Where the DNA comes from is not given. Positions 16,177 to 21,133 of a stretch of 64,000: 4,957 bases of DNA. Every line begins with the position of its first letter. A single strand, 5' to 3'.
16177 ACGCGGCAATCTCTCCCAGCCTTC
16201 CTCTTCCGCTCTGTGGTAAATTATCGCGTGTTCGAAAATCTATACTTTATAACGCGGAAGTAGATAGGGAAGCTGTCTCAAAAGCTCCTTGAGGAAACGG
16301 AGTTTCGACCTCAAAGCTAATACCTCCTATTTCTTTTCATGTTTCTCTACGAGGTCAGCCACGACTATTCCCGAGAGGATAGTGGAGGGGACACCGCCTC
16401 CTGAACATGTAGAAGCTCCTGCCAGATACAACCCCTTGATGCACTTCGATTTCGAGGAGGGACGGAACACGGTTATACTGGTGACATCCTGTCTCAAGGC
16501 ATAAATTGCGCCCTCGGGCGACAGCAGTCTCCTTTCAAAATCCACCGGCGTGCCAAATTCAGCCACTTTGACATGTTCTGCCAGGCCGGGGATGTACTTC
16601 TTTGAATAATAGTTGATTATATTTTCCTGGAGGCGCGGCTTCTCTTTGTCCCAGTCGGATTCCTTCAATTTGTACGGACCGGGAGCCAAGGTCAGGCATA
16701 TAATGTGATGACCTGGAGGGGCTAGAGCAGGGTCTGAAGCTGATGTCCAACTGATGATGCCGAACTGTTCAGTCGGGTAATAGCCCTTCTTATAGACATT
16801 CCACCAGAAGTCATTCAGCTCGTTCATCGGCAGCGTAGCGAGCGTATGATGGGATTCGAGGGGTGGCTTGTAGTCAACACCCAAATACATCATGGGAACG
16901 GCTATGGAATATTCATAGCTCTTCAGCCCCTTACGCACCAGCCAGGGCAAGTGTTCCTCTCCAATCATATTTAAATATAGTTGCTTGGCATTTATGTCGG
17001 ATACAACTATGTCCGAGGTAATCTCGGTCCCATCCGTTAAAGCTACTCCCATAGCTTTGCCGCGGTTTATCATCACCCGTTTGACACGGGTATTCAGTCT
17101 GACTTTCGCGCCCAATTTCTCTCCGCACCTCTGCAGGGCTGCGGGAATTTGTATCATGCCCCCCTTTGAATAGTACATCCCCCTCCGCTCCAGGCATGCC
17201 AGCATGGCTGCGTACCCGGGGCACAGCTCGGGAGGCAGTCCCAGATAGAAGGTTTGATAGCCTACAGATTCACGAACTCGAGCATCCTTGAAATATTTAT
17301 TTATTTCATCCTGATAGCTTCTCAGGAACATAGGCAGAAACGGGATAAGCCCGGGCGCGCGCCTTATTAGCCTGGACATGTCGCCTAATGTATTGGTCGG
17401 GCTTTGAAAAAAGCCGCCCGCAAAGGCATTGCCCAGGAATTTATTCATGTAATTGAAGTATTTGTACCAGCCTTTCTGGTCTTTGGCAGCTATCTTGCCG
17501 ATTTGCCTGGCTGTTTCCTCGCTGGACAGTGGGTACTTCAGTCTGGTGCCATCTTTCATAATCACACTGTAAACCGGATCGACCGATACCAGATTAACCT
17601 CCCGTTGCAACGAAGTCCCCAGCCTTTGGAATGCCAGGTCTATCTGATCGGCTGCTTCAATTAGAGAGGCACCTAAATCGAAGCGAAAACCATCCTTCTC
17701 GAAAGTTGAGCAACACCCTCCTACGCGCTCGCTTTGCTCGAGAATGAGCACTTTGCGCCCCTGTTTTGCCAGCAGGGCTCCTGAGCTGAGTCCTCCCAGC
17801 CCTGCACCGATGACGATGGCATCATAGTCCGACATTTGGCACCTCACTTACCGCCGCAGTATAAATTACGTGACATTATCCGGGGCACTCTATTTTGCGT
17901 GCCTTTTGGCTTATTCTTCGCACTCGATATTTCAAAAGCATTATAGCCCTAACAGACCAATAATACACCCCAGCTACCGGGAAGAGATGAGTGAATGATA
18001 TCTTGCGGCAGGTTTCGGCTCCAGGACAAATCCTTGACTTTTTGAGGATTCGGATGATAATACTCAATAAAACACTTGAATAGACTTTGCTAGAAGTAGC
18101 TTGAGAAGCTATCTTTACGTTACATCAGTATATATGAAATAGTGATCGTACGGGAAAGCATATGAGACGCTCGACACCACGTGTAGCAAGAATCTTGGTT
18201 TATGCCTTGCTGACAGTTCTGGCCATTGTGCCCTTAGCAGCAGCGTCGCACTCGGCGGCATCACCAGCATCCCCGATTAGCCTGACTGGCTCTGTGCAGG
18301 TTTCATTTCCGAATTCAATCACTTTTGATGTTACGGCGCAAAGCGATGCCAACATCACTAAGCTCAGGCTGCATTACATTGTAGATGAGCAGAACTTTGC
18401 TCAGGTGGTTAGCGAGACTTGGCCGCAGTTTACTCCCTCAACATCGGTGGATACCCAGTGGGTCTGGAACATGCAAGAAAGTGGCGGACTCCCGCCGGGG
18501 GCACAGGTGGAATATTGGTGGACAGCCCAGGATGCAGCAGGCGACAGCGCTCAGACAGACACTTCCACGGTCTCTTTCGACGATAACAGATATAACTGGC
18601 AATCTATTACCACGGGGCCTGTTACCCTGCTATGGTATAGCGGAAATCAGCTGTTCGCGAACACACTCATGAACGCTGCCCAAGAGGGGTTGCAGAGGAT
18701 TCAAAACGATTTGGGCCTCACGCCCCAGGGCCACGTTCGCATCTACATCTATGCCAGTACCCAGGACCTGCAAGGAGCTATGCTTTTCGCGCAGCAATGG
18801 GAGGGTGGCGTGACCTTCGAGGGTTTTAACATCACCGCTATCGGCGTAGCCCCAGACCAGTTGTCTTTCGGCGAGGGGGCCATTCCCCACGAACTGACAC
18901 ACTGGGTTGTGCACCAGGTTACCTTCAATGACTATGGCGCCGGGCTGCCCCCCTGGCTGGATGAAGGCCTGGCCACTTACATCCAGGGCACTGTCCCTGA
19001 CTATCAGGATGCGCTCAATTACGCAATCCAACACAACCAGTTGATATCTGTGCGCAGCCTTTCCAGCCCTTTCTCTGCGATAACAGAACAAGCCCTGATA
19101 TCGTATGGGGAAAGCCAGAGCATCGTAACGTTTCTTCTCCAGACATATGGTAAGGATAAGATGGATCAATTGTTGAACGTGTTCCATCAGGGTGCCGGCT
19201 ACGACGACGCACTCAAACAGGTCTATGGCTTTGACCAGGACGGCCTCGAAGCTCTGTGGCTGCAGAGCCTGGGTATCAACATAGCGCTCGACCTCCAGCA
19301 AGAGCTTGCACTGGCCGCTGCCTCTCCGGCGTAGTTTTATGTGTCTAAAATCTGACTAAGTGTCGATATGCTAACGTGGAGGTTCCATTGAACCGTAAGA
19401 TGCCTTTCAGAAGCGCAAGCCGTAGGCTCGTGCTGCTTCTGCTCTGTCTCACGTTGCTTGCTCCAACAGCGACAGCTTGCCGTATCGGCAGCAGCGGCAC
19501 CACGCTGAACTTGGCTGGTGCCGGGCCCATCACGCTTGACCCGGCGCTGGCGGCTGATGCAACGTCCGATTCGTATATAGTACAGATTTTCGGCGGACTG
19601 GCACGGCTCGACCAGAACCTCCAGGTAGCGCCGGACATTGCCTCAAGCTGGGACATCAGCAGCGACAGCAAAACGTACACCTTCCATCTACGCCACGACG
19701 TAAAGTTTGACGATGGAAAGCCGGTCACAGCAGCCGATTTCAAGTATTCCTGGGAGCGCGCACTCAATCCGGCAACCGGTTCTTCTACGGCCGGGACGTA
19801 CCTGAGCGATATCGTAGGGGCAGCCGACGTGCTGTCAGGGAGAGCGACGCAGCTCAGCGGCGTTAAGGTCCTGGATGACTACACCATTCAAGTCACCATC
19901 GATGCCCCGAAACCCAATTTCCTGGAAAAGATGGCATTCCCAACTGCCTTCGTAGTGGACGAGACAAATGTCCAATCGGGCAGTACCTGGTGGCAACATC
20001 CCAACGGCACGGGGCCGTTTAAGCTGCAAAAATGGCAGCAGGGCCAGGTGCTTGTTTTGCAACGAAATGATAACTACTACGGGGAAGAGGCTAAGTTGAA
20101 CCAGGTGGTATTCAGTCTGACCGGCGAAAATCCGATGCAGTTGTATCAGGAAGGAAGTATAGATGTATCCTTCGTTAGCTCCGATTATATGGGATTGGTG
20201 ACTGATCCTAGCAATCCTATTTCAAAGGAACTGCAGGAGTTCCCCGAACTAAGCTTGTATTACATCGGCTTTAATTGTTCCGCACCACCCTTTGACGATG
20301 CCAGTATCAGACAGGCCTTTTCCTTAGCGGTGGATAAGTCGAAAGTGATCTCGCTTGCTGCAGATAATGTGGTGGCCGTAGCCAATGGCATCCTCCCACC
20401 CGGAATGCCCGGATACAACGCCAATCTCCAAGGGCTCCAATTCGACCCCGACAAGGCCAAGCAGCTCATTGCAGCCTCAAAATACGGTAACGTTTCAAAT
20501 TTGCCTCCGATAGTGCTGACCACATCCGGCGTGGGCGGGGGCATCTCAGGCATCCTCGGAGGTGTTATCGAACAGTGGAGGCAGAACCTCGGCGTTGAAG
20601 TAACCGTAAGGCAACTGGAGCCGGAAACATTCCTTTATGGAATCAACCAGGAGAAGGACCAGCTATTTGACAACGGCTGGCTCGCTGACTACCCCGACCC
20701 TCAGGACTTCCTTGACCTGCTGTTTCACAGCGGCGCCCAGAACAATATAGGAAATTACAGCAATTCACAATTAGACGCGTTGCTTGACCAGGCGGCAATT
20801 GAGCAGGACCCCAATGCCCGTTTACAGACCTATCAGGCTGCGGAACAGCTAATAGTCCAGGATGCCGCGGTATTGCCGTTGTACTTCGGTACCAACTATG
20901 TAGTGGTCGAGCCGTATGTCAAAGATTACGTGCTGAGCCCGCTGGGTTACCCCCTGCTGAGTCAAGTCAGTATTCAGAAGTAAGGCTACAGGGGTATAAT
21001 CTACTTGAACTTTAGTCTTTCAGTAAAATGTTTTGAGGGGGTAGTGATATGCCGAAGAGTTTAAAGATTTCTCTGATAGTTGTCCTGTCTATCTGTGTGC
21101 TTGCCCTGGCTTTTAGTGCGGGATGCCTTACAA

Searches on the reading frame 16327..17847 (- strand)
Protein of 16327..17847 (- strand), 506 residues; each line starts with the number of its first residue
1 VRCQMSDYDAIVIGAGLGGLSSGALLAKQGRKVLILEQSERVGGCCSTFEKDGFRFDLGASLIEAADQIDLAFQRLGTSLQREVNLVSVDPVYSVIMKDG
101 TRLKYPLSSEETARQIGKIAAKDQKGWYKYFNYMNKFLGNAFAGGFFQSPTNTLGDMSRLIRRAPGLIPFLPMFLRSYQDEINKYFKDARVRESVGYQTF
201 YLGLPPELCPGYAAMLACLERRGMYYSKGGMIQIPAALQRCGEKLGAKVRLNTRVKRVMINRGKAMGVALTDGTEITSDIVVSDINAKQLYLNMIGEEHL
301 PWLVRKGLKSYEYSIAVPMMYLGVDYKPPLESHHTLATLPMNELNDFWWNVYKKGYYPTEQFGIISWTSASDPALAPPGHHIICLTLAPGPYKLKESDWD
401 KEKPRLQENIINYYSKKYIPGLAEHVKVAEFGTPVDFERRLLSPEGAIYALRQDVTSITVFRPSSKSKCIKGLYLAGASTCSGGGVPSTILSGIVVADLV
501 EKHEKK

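Call 57: search_protein_families(library=pfam, max_evalue=0.001, proteins=[window:16327-17847:-])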
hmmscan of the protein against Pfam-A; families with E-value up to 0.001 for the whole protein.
window:16327-17847:- (506 aa): 10 families
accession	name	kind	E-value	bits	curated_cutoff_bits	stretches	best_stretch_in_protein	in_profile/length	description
PF01593.30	Amino_oxidase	-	2.5e-29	103.3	19.8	1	17-500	1-442/443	Flavin containing amine oxidoreductase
PF13450.12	NAD_binding_8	-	1.8e-16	60.6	21.9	1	12-65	1-54/68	NAD(P)-binding Rossmann-like domain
PF01266.30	DAO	-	3.3e-10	40.5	27.9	1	9-44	1-37/353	FAD dependent oxidoreductase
PF00890.30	FAD_binding_2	-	1.4e-07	31.5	20.4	1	9-47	1-38/414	FAD binding domain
PF07992.20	Pyr_redox_2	-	4.4e-06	26.8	26.1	0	8-44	1-38/291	Pyridine nucleotide-disulphide oxidoreductase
PF03486.20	HI0933_like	-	3.8e-05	23.7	50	0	9-43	2-36/244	HI0933-like protein Rossmann domain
PF01946.23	Thi4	-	0.00011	22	26.2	1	6-45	16-56/235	Thi4 family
PF01494.25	FAD_binding_3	-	0.00018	21.3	22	1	8-40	2-34/349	FAD binding domain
PF12831.13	FAD_oxidored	-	0.00029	20.7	27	1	9-47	1-39/416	FAD dependent oxidoreductase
PF00996.24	GDI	-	0.00043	19.4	23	0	7-47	4-44/436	GDP dissociation inhibitor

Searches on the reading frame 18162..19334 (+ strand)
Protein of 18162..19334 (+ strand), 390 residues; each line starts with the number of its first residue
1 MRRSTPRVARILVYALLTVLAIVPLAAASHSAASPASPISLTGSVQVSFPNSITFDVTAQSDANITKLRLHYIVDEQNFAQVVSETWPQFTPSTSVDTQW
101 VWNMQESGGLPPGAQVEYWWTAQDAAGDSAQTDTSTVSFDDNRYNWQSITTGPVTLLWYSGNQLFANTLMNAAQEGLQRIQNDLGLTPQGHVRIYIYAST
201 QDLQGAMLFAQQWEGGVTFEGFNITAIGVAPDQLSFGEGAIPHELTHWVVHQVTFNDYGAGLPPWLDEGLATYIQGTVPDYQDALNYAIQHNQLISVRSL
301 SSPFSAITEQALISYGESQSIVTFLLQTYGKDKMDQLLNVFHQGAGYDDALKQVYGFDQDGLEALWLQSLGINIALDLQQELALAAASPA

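Call 57: search_protein_families(library=pfam, max_evalue=0.001, proteins=[window:18162-19334:+])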
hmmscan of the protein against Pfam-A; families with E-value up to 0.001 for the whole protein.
window:18162-19334:+ (390 aa): 1 family
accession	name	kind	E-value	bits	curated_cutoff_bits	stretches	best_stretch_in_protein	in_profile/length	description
PF13485.12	Peptidase_MA_2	-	5.6e-68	229.1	32.4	1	172-369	1-198/201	Peptidase MA superfamily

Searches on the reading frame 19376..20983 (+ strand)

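Call 8: search_protein_families(library=pfam, max_evalue=0.00001, proteins=[window:19376-20983:+])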
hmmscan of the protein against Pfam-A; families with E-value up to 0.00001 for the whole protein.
window:19376-20983:+ (535 aa): 1 family
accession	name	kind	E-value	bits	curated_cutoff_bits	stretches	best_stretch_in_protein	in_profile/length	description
PF00496.27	SBP_bac_5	-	2e-87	294.1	32.4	1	84-456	2-367/368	Bacterial extracellular solute-binding proteins, family 5 Middle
